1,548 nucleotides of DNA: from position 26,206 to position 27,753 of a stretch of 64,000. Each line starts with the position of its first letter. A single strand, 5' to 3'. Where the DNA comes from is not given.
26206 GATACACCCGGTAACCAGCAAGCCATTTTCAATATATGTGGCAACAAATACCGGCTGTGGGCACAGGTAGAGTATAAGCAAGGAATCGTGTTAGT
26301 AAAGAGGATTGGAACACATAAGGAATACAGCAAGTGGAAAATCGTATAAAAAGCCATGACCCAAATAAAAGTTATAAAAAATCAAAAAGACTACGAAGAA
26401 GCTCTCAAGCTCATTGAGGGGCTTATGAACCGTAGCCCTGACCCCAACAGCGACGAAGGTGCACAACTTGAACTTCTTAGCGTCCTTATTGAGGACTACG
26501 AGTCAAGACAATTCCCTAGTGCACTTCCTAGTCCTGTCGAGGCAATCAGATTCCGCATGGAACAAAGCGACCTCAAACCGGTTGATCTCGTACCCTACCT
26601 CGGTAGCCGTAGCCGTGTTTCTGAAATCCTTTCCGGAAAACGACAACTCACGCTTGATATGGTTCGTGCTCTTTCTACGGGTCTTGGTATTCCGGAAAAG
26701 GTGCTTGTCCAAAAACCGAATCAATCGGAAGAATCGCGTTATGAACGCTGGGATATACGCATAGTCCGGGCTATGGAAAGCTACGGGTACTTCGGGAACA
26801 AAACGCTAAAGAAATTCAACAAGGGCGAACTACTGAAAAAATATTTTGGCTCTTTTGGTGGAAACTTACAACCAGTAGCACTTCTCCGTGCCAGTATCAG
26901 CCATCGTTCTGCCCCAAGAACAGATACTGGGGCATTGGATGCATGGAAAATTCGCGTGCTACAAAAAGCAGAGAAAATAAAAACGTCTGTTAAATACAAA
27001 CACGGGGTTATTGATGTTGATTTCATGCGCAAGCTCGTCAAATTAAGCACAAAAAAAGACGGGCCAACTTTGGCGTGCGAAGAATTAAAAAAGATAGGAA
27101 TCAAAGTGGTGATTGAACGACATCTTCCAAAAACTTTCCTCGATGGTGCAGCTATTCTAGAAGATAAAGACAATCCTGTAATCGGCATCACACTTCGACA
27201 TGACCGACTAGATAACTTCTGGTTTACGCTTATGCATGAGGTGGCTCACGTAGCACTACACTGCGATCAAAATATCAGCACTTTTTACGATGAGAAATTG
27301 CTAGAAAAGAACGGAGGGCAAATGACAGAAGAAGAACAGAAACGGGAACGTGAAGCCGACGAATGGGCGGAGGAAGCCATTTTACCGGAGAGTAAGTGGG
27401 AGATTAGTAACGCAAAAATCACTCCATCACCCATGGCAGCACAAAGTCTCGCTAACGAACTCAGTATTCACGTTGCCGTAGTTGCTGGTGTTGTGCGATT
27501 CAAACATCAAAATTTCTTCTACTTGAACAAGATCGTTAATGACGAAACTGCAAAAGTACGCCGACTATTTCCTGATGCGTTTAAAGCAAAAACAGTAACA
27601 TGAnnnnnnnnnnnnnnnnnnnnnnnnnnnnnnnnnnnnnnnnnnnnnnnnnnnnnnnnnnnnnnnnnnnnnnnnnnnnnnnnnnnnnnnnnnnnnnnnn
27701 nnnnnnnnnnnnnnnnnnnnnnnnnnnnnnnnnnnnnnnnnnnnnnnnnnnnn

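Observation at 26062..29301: Four-gene cassette: HigB toxin, HigA-ImmA/IrrE fusion, orphan 371-aa protein and a convergent PD-(D/E)xK protein; candidate undescribed defence or abortive-infection module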

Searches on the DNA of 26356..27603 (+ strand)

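Call 45: search_dna_similar(query=L099:1158-3783:+, collection=ecoli_genomes, mode=near, max_rows=10)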
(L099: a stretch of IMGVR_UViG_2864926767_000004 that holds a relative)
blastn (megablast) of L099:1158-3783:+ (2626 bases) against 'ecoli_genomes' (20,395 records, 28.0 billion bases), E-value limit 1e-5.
No match.

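Call 46: search_dna_similar(query=L096:4705-7304:+, collection=ecoli_genomes, mode=near, max_rows=10)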
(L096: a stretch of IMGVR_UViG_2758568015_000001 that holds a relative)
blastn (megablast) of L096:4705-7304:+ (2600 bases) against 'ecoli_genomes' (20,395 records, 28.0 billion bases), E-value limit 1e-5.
No match.

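Call 91: search_dna_similar(query=L099:1158-3783:+, collection=ecoli_genomes, mode=distant, max_rows=10, max_evalue=0.001)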
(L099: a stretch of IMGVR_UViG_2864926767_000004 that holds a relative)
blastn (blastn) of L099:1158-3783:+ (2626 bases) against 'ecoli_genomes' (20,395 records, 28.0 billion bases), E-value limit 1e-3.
Records with a match: 8; places in all: 8; records where one place covers at least 80% of the query: 0.
Genomes with a match: 8 of 5426; with a place that covers at least 80% of the query: 0. Places per genome that has any: lowest 1, median 1, highest 1. On chromosomes: 8 places; on plasmids: 0.
Best place of each record, by identity: 60-80% 8.
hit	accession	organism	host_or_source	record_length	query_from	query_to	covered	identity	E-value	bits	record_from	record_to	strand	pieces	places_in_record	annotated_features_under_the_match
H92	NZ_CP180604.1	Escherichia coli strain PS2Canimalfeces3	Cat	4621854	395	1446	40%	66.2%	2e-64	258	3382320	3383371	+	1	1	ImmA/IrrE family metallo-endopeptidase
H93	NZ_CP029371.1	Escherichia coli strain C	cow's milk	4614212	398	1384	38%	65.3%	1e-49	209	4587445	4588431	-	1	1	ImmA/IrrE family metallo-endopeptidase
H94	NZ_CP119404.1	Escherichia coli strain MRE162 substr. UK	Human faeces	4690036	398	1384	38%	65.3%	1e-49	209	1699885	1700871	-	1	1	ImmA/IrrE family metallo-endopeptidase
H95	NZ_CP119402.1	Escherichia coli strain MRE162 substr. FRA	not provided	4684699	398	1384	38%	65.3%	1e-49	209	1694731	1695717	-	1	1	ImmA/IrrE family metallo-endopeptidase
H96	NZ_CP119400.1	Escherichia coli strain MRE162 substr. NOR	not provided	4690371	398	1384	38%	65.3%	1e-49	209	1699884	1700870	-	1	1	ImmA/IrrE family metallo-endopeptidase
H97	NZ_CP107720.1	Escherichia coli strain 2021CK-01361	Homo sapiens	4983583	956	1524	15%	70.4%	3e-19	170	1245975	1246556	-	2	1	ImmA/IrrE family metallo-endopeptidase | beta family protein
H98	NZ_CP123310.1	Escherichia coli strain AREA_C483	Homo sapiens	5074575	956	1524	15%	70.2%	3e-19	165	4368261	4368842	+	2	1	ImmA/IrrE family metallo-endopeptidase | beta family protein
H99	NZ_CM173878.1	Escherichia coli strain 1218KP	Homo sapiens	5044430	956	1524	15%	70.2%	3e-19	165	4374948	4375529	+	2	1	ImmA/IrrE family metallo-endopeptidase | beta family protein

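Call 92: get_annotated_region(hit=H92, flank=4000)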
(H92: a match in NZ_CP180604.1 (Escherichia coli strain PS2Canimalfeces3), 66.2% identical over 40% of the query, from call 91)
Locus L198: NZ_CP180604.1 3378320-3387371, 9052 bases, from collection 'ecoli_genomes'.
description: Escherichia coli strain PS2Canimalfeces3 chromosome, complete genome
organism: Escherichia coli strain PS2Canimalfeces3 (NCBI taxid 562)
replicon: chromosome; assembly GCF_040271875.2
host: Cat; source: not applicable; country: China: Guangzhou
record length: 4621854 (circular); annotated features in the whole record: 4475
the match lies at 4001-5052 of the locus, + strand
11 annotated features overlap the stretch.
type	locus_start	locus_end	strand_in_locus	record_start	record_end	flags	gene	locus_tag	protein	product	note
CDS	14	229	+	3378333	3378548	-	-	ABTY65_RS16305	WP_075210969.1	helix-turn-helix domain-containing protein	-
CDS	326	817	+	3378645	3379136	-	-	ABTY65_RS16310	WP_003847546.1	hypothetical protein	-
CDS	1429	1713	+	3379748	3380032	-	-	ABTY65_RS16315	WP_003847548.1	hypothetical protein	-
CDS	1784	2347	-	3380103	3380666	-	-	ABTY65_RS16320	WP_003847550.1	recombinase family protein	-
CDS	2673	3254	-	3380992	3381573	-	-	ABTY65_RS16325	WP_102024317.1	hypothetical protein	-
CDS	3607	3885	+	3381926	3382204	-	-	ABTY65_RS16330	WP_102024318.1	type II toxin-antitoxin system HigB family toxin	-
CDS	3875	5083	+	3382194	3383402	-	-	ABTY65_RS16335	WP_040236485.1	ImmA/IrrE family metallo-endopeptidase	-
CDS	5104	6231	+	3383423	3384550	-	-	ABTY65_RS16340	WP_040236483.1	beta family protein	-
CDS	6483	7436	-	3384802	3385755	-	-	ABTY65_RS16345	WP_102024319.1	hypothetical protein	-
CDS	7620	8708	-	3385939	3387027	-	-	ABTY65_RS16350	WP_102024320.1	site-specific integrase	-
SRP_RNA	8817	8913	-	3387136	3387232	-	ffs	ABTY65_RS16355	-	signal recognition particle sRNA small type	-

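Call 93: get_annotated_region(hit=H93, flank=4000)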
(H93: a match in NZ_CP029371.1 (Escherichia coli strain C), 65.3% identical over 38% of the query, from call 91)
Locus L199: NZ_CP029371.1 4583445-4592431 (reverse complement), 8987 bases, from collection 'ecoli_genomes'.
description: Escherichia coli strain C chromosome, complete genome
organism: Escherichia coli strain C (NCBI taxid 562)
replicon: chromosome; assembly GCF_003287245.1
host: -; source: cow's milk; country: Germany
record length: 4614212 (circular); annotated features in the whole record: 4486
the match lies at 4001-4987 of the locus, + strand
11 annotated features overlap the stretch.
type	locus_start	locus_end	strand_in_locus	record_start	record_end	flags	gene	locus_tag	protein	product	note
CDS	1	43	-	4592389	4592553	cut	-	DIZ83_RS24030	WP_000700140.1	hypothetical protein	-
CDS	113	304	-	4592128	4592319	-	-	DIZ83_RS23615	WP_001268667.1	hypothetical protein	-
CDS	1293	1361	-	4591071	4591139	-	-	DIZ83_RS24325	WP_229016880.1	hypothetical protein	-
CDS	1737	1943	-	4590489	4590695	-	-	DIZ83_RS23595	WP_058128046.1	hypothetical protein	-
CDS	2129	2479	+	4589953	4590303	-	-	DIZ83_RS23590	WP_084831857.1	hypothetical protein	-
CDS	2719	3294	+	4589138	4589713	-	-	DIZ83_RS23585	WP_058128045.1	recombinase family protein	-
CDS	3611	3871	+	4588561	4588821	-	-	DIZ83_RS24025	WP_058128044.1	type II toxin-antitoxin system HigB family toxin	-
CDS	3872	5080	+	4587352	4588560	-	-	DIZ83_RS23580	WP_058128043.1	ImmA/IrrE family metallo-endopeptidase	-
CDS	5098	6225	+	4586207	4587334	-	-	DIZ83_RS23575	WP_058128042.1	beta family protein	-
CDS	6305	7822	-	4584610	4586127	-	-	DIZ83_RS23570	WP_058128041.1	SIR2 family protein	-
CDS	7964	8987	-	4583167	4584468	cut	-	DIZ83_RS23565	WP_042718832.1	tyrosine-type recombinase/integrase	-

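Call 94: get_annotated_region(hit=H97, flank=4000)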
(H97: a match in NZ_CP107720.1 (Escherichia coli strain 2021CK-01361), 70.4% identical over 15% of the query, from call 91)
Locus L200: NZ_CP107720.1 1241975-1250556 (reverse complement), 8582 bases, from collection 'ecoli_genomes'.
description: Escherichia coli strain 2021CK-01361 chromosome, complete genome
organism: Escherichia coli strain 2021CK-01361 (NCBI taxid 562)
replicon: chromosome; assembly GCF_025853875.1
host: Homo sapiens; source: Rectal Swab; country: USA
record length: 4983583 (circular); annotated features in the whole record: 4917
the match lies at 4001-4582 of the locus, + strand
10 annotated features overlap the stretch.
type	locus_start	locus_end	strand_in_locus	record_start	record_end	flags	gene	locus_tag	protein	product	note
CDS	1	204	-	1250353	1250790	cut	ratA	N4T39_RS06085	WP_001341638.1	type II toxin-antitoxin system toxin RatA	-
CDS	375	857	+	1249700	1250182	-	smpB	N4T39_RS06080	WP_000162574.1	SsrA-binding protein SmpB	-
tmRNA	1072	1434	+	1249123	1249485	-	ssrA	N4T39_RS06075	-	transfer-messenger RNA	-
CDS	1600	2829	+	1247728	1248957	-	-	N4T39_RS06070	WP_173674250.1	integrase domain-containing protein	-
CDS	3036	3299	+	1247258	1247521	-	-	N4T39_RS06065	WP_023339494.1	type II toxin-antitoxin system HigB family toxin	-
CDS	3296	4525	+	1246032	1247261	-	-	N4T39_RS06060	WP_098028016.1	ImmA/IrrE family metallo-endopeptidase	-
CDS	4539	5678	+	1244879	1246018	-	-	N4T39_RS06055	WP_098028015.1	beta family protein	-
CDS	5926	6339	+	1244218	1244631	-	-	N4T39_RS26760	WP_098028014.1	DUF3223 domain-containing protein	-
CDS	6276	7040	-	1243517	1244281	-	-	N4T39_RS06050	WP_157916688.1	hypothetical protein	-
CDS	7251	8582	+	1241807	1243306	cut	-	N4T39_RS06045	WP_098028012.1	SIR2 family protein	-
